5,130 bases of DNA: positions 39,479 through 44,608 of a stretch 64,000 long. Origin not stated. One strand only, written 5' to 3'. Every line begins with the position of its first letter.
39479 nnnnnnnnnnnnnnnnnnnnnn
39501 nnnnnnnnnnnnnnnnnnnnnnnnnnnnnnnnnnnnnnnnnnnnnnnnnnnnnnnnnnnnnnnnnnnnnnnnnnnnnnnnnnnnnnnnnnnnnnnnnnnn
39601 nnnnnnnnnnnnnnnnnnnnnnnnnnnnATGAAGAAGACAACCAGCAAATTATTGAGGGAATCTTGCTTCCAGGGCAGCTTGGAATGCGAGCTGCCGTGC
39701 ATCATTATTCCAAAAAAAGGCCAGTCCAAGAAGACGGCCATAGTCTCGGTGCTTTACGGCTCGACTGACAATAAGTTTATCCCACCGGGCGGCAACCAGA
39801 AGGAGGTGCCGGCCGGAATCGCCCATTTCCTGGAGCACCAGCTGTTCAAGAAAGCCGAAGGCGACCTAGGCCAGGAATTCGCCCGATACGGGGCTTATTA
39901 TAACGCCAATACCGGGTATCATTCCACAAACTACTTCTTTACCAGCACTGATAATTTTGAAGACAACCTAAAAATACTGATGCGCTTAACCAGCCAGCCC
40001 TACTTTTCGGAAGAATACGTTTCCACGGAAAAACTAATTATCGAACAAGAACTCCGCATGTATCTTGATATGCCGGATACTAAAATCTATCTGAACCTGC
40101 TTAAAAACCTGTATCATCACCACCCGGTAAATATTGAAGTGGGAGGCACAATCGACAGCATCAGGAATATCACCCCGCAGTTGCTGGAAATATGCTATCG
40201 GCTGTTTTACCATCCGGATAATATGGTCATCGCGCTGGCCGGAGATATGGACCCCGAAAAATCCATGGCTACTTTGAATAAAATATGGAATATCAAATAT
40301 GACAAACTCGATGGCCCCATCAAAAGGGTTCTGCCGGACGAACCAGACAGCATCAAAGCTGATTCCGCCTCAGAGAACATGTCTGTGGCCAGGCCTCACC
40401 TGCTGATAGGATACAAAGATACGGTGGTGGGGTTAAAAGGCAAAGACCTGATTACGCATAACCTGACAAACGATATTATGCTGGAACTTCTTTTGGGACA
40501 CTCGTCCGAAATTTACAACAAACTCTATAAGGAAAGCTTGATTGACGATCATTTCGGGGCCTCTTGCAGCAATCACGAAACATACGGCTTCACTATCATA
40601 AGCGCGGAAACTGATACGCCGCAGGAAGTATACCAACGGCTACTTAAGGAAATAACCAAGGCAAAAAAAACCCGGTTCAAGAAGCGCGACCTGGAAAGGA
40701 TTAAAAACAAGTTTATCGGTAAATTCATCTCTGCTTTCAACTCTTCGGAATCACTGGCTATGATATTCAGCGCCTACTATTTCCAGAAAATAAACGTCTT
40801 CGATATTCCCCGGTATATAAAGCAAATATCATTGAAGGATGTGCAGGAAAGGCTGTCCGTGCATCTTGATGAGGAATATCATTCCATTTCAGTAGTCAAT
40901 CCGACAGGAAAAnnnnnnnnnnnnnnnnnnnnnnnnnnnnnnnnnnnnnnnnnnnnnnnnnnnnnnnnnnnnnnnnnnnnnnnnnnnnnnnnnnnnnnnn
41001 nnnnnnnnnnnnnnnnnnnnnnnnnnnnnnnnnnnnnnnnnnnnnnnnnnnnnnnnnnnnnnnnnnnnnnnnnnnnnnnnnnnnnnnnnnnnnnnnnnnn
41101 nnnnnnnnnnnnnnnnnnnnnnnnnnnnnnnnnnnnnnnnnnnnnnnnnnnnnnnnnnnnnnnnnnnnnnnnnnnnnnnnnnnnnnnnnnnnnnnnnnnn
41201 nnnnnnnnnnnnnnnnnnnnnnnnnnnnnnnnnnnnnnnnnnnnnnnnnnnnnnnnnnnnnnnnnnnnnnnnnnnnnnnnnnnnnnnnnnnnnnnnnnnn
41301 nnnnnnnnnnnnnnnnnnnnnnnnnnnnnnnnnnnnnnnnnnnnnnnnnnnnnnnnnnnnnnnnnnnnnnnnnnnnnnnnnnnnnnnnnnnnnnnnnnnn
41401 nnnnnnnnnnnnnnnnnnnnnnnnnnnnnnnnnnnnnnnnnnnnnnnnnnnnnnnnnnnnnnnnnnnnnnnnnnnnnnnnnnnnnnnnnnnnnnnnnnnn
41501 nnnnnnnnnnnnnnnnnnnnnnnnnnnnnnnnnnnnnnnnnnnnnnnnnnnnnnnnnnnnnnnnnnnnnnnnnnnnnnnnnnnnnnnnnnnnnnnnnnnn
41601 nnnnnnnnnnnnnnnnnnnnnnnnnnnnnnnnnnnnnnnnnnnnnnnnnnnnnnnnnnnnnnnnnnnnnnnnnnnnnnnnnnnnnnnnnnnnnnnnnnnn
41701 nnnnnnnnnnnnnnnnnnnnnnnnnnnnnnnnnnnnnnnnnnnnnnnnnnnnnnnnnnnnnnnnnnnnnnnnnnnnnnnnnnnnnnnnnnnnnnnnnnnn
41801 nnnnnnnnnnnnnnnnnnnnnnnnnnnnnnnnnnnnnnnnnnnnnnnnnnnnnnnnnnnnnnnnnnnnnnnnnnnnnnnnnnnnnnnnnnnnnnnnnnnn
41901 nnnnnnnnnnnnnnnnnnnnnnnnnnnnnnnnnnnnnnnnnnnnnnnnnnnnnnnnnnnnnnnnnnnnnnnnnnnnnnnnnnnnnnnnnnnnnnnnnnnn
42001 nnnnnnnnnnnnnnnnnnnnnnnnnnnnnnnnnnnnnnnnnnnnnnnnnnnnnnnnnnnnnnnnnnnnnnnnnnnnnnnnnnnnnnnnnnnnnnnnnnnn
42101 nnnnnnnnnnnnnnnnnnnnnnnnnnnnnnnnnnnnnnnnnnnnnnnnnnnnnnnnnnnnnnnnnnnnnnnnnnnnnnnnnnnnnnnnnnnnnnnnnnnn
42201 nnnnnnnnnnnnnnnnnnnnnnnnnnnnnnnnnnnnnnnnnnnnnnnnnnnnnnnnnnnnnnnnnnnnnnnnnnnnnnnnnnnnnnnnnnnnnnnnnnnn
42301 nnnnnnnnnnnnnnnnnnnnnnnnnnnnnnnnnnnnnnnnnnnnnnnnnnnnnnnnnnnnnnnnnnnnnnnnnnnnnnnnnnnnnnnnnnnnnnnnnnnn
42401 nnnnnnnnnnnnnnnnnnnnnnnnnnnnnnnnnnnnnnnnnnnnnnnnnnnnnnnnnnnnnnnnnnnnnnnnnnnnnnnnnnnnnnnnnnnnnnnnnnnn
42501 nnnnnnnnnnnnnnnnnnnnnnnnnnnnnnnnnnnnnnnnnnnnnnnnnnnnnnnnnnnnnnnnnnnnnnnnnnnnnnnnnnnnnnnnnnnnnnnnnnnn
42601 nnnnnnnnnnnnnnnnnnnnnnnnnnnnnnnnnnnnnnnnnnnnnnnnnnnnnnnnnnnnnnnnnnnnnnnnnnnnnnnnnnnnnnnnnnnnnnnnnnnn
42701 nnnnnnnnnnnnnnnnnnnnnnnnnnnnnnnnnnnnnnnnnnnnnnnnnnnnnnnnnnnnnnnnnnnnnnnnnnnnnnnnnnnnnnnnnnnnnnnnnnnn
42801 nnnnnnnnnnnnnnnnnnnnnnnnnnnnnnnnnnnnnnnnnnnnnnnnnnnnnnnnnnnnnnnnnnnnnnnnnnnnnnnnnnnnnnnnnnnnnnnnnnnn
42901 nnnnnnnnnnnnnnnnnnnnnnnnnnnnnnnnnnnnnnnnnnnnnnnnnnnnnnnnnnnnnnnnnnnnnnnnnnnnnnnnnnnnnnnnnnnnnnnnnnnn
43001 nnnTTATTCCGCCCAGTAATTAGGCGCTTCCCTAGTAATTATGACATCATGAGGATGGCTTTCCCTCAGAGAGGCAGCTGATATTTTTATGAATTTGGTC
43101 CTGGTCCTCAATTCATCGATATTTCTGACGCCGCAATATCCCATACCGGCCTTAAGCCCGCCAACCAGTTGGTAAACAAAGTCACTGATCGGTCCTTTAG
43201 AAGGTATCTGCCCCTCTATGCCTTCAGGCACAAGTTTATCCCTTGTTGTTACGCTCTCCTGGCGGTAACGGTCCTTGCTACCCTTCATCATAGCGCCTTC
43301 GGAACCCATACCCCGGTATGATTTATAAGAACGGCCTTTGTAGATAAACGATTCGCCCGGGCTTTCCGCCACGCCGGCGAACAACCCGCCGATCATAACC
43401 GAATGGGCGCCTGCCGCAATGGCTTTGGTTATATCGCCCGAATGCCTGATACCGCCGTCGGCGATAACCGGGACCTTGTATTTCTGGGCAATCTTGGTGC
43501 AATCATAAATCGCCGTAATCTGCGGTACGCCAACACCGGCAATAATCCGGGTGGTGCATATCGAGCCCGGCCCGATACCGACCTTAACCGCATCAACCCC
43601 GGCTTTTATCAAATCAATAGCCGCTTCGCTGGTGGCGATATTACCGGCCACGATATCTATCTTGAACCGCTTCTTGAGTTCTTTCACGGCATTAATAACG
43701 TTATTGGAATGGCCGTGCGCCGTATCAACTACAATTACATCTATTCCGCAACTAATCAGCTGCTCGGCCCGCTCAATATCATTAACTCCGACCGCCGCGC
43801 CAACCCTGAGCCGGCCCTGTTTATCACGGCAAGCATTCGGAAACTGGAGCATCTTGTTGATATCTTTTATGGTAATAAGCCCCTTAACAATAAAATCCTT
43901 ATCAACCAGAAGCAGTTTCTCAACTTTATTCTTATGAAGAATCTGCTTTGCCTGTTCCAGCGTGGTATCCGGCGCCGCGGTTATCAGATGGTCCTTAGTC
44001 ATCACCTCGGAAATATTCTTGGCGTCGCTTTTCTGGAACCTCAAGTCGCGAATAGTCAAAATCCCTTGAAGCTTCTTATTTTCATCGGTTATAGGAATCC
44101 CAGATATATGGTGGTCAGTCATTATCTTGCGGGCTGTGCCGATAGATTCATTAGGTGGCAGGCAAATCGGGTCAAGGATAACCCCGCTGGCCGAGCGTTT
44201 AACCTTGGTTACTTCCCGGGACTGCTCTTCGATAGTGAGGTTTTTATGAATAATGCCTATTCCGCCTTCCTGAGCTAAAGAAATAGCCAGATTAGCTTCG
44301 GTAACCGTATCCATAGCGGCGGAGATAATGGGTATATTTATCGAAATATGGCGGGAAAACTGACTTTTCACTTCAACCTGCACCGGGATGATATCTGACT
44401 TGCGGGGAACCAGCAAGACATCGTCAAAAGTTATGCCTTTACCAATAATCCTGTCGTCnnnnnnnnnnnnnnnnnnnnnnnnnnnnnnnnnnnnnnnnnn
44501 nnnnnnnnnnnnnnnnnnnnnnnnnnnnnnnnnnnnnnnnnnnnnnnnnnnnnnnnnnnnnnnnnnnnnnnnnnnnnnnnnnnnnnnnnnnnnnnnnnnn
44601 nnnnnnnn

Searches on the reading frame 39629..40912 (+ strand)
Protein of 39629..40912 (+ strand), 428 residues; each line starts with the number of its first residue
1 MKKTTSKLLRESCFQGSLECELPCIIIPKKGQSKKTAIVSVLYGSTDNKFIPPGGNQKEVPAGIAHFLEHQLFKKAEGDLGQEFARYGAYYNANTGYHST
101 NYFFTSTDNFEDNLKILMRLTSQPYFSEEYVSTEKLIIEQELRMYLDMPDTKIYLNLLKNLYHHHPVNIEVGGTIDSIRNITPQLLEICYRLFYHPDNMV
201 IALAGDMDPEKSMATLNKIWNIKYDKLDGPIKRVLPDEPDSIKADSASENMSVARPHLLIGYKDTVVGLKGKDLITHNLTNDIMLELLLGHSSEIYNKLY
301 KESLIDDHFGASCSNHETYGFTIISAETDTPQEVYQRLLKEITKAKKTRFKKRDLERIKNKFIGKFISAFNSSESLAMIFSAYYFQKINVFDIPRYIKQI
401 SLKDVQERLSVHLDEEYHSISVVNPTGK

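Call 85: search_protein_families(library=pfam, proteins=[window:39629-40912:+], max_evalue=0.00001)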
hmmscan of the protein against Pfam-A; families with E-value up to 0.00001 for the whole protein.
window:39629-40912:+ (428 aa): 2 families
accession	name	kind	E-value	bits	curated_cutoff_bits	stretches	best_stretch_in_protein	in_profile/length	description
PF05193.26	Peptidase_M16_C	-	3.1e-19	70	23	1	180-361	1-180/181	Peptidase M16 inactive domain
PF00675.25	Peptidase_M16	-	1.8e-12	47.8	22.3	1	62-173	31-147/149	Insulinase (Peptidase family M16)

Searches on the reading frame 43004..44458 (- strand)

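Call 66: search_protein_families(library=pfam, proteins=[window:43004-44458:-], max_evalue=0.00001)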
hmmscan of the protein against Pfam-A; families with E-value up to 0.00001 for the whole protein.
window:43004-44458:- (484 aa): 5 families
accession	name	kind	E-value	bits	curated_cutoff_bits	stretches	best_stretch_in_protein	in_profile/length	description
PF00478.31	IMPDH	-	6.1e-161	535.6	25.6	1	8-470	1-345/345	IMP dehydrogenase / GMP reductase domain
PF00571.33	CBS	-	4.2e-23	81.9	24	2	96-140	8-52/57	CBS domain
PF03060.21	NMO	-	4.6e-12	46.4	28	1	217-368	92-233/331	Nitronate monooxygenase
PF01070.24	FMN_dh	-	1.9e-08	34.2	24.9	1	256-360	208-305/350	FMN-dependent dehydrogenase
PF00977.27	His_biosynth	-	1e-07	32.1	23.6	1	216-360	73-222/228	Histidine biosynthesis protein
